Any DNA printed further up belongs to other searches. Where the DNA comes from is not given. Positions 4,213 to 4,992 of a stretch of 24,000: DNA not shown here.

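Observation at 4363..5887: XRE-HTH/ImmA-IrrE metallopeptidase fusion overlapping a PIN-like nuclease: possible protease-gated toxin-antitoxin or anti-phage module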

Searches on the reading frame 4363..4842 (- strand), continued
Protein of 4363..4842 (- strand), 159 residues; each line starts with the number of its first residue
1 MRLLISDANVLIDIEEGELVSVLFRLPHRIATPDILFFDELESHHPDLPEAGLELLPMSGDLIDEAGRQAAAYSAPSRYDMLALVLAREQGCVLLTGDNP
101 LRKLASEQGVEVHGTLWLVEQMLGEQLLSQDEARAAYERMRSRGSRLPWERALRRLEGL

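Call 33: find_encoding_contigs(protein=P0004, flank=8000, max_places=4)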
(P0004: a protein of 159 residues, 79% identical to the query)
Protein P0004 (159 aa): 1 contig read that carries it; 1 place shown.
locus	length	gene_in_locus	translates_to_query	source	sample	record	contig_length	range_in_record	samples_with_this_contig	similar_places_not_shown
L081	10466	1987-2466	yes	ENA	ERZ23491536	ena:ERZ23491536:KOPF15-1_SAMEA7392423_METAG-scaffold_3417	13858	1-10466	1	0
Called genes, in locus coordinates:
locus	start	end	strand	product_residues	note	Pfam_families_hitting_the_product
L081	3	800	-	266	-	?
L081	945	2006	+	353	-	PF01381:HTH_3, PF12844:HTH_19, PF13560:HTH_31, PF06114:Peptidase_M78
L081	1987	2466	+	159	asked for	PF11848:DUF3368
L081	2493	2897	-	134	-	PF14464:Prok-JAB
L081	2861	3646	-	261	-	PF00899:ThiF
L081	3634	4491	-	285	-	PF17827:PrmC_N, PF01135:PCMT (weak), PF05175:MTS, PF13489:Methyltransf_23 (faint), PF08242:Methyltransf_12 (faint), PF13649:Methyltransf_25 (weak)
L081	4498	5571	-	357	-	PF03462:PCRF, PF00472:RF-1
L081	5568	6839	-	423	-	PF05201:GlutR_N, PF01488:Shikimate_DH, PF00745:GlutR_dimer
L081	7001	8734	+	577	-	PF21033:RMD1-3 (faint), PF07719:TPR_2 (faint), PF13432:TPR_16, PF23914:TPR_CcmH_CycH (weak), PF13424:TPR_12 (weak), PF14559:TPR_19 (weak), PF13432:TPR_16 (weak), PF14559:TPR_19 (weak), +11 more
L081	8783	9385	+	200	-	PF03550:LolB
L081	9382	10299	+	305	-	PF00288:GHMP_kinases_N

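Call 38: search_solved_structures(query=A1, max_evalue=1)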
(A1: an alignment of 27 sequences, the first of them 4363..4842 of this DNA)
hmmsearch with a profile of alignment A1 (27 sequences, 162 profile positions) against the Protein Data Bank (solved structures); distinct sequences matched with E-value up to 1: 7.
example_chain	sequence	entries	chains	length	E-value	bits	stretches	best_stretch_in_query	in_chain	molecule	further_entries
1o4w_A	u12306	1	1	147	0.023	17.7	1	47-112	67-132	PIN (PilT N-terminus) domain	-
8kd9_A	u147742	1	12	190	0.32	13.9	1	58-111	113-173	RNA-free ribonuclease P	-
8ssf_A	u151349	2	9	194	0.4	13.6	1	64-111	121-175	RNA-free ribonuclease P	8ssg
8kda_E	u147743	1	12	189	0.41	13.6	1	60-111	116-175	RNA-free ribonuclease P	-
7f3e_E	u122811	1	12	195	0.51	13.3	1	64-111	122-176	RNA-free ribonuclease P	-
7og5_H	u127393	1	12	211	0.53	13.2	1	56-111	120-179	RNA-free ribonuclease P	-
3i8o_A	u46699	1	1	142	0.72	12.8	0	6-111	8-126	KH domain-containing protein MJ1533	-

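Call 45: search_protein_families(library=pfam, alignment_id=A2, max_evalue=0.00001)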
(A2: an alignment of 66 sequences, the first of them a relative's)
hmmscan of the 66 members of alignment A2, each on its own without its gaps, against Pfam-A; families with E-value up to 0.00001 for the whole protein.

A. member 1, L002:4529-5698:+ (390 aa): 1 family
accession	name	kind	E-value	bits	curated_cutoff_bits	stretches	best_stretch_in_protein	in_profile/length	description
PF01142.23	TruD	-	8.8e-62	209.7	27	2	35-190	13-175/412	tRNA pseudouridine synthase D (TruD)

B. families by the number of members that match (of 66 scanned): 67 families (the first 25 are shown)
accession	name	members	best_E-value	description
PF04851.21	ResIII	5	5.2e-37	Type III restriction enzyme, res subunit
PF00270.35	DEAD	5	2.4e-11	DEAD/DEAH box helicase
PF18766.7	SWI2_SNF2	4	2.8e-29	SWI2/SNF2 ATPase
PF04313.20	HSDR_N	3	6.9e-15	Type I restriction enzyme R protein N terminus (HSDR_N)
PF22679.2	T1R_D3-like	3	1.1e-11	Type I restriction enzyme subunit R domain 3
PF02384.22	N6_Mtase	2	2.3e-118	N-6 DNA Methylase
PF01259.24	SAICAR_synt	2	4e-75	SAICAR synthetase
PF07295.17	DUF1451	2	8.3e-47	Zinc-ribbon containing domain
PF00239.26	Resolvase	2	2e-38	Resolvase, N terminal domain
PF00005.33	ABC_tran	2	5.1e-29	ABC transporter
PF02661.23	Fic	2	8.2e-20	Fic/DOC family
PF12161.14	HsdM_N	2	4e-17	HsdM N-terminal domain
PF07669.17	Eco57I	2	5.8e-08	Eco57I restriction-modification methylase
PF00271.37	Helicase_C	2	1.3e-07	Helicase conserved C-terminal domain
PF00709.27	Adenylsucc_synt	1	1.6e-188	Adenylosuccinate synthetase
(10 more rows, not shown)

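Call 53: search_protein_families(library=padloc, alignment_id=A1, max_evalue=0.01)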
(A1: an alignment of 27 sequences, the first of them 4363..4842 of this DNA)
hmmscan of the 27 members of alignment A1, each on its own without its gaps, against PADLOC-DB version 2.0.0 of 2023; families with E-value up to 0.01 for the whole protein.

A. member 1, window:4363-4842:- (159 aa): 1 family
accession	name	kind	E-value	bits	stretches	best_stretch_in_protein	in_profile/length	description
PDLC05071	PDC-S70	-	0.0039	15.3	0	4-147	3-145/161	-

B. families by the number of members that match (of 27 scanned): 4 families
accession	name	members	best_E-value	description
PDLC05071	PDC-S70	12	4.5e-07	-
PDLC05070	PDC-S70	6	3.7e-05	-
PDLC05073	PDC-S70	3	0.00015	-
PDLC05069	PDC-S70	1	0.0016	-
